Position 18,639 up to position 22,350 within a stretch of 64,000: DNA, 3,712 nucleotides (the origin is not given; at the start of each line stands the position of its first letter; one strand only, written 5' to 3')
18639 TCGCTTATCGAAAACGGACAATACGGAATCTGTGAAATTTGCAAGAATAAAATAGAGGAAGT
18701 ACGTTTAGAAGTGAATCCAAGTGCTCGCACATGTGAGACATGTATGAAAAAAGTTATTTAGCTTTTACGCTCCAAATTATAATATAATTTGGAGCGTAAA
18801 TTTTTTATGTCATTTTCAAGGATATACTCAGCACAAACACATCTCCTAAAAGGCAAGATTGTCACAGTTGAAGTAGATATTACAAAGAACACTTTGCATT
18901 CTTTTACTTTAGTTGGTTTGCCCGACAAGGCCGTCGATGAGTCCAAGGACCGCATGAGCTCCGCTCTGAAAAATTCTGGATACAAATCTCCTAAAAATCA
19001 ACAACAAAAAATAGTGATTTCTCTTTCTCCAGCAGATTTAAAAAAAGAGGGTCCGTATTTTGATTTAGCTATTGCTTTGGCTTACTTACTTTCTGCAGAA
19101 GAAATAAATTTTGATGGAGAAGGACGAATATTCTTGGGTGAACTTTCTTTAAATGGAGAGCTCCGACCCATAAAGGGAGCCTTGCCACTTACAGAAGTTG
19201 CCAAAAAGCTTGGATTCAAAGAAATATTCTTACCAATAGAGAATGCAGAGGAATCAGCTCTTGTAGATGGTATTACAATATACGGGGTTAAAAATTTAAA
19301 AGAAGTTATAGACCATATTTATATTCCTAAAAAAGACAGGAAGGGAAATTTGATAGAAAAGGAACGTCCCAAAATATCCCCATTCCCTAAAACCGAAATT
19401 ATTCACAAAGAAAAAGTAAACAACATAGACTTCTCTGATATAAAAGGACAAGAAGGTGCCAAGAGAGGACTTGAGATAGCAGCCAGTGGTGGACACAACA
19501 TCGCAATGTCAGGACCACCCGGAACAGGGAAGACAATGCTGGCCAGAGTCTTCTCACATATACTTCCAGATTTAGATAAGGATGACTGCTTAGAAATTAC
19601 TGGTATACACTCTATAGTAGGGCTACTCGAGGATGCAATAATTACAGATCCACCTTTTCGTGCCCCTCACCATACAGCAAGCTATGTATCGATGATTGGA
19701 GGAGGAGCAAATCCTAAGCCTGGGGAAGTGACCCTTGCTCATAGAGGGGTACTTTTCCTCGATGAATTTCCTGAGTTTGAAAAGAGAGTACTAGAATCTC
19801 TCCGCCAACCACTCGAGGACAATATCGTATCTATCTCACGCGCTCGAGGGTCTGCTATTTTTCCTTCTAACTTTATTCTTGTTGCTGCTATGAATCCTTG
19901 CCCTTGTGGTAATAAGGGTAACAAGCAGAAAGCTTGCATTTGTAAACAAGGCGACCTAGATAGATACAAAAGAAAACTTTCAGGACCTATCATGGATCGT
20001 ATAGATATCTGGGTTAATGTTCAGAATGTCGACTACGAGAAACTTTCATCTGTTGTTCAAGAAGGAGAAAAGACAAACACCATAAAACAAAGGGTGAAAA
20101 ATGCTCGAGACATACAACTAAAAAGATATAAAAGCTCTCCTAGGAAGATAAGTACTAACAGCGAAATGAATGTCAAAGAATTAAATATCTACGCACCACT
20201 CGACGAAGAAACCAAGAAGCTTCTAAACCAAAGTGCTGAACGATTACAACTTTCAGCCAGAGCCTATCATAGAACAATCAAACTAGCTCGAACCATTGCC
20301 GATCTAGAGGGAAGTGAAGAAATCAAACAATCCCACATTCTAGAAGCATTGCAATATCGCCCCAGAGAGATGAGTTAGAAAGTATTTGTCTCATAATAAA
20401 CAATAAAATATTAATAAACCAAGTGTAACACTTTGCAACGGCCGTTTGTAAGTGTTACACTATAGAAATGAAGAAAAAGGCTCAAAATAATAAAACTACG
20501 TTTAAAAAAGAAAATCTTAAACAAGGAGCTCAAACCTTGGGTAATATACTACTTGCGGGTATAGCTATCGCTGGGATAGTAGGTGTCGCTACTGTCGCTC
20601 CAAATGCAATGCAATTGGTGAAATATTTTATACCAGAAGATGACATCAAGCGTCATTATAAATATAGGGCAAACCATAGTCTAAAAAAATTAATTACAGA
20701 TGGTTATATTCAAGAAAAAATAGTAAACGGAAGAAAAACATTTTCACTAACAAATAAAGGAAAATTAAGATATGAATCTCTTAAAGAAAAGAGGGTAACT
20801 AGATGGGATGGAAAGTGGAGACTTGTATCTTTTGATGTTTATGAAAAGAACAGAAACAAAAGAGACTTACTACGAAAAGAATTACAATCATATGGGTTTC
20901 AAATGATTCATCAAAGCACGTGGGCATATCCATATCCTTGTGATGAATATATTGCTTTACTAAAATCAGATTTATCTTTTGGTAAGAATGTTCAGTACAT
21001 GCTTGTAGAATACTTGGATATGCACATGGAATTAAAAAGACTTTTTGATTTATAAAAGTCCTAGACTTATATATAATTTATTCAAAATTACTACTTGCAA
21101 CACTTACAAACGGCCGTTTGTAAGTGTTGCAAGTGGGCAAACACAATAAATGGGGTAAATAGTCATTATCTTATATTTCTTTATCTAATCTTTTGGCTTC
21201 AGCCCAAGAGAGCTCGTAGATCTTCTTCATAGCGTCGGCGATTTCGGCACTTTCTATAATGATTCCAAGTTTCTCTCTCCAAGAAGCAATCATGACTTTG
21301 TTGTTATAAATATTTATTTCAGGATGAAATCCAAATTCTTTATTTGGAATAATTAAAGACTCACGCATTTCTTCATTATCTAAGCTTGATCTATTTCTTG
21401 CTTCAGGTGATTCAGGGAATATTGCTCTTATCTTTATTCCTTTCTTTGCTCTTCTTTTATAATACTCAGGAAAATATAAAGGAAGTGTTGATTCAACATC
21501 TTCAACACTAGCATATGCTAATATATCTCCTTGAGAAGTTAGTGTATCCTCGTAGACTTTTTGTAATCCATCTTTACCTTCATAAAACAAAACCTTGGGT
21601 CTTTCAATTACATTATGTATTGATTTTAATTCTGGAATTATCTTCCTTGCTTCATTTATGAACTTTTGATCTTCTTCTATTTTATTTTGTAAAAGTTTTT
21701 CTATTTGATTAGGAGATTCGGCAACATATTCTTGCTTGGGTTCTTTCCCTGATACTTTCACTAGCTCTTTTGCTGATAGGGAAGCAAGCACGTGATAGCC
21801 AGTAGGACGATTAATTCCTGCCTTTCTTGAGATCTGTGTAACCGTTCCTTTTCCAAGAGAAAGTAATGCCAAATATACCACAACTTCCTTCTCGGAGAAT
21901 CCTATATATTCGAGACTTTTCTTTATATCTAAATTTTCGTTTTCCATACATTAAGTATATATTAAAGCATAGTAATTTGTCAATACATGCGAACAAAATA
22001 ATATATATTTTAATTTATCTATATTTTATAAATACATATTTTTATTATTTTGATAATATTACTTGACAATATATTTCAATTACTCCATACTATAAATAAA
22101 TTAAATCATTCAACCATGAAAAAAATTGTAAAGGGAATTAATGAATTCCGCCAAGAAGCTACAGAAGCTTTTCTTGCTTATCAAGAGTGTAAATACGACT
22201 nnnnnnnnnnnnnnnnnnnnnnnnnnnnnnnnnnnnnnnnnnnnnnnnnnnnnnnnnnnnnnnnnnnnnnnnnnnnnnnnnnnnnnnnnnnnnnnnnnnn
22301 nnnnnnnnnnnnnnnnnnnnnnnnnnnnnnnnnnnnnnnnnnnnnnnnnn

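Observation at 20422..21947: PaaX-like gene bracketed by two related 40-bp palindromes, adjacent to one of two TrmB-family paralogues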

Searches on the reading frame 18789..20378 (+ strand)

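Call 6: search_protein_families(library=pfam, proteins=[window:18789-20378:+], max_evalue=0.01)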
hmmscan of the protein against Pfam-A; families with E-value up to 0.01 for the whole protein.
window:18789-20378:+ (529 aa): 11 families
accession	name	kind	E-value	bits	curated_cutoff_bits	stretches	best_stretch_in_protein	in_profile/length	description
PF01078.27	Mg_chelatase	-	2.4e-88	295.4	20.3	1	214-418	1-206/207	Magnesium chelatase, subunit ChlI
PF13541.12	ChlI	-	7.2e-38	129.6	27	1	27-152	1-121/121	Subunit ChlI of Mg-chelatase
PF13335.12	Mg_chelatase_C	-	1.6e-31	109.1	26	1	426-524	1-94/94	Magnesium chelatase, subunit ChlI C-terminal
PF07728.20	AAA_5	-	1.4e-10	41.7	22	1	318-379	66-130/139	AAA domain (dynein-related subfamily)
PF00493.29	MCM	-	1.4e-07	31.3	23.3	1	310-411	113-204/224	MCM P-loop domain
PF05362.19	Lon_C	-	3.4e-05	23.9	21.1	1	22-177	40-202/205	Lon protease (S16) C-terminal proteolytic domain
PF05496.18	RuvB_N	-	0.00021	21.5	27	0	237-257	35-55/159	Holliday junction DNA helicase RuvB P-loop domain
PF00158.32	Sigma54_activat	-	0.00032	20.9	20.2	0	306-367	81-140/168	Sigma-54 interaction domain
PF20030.5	bpMoxR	-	0.00051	19.6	27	0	228-259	24-55/205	MoxR domain in the MoxR-vWA-beta-propeller ternary systems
PF00004.35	AAA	-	0.001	20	21.2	1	239-259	2-22/131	ATPase family associated with various cellular activities (AAA)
PF17053.10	GEP5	-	0.006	16.9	36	0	470-521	9-56/221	Genetic interactor of prohibitin 5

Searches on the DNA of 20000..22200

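Call 66: search_rna_families(source=window, start=20000, end=22200, threshold=evalue, max_evalue=1)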
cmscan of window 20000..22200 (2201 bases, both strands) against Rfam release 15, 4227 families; matches with E-value up to 1: 3.
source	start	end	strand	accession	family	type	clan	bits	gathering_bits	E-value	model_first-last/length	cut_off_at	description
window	21085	21141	+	RF00821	mir-249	Gene; miRNA;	-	29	70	0.00083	1-97/97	no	mir-249 microRNA precursor family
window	21093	21134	-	RF03818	MIR7994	Gene; miRNA;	-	21.3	100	0.65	19-70/90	no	MIR7994 microRNA precursor family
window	21092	21134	-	RF04097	MIR2630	Gene; miRNA;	-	20.1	144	0.48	1-229/229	no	MIR2630 microRNA precursor family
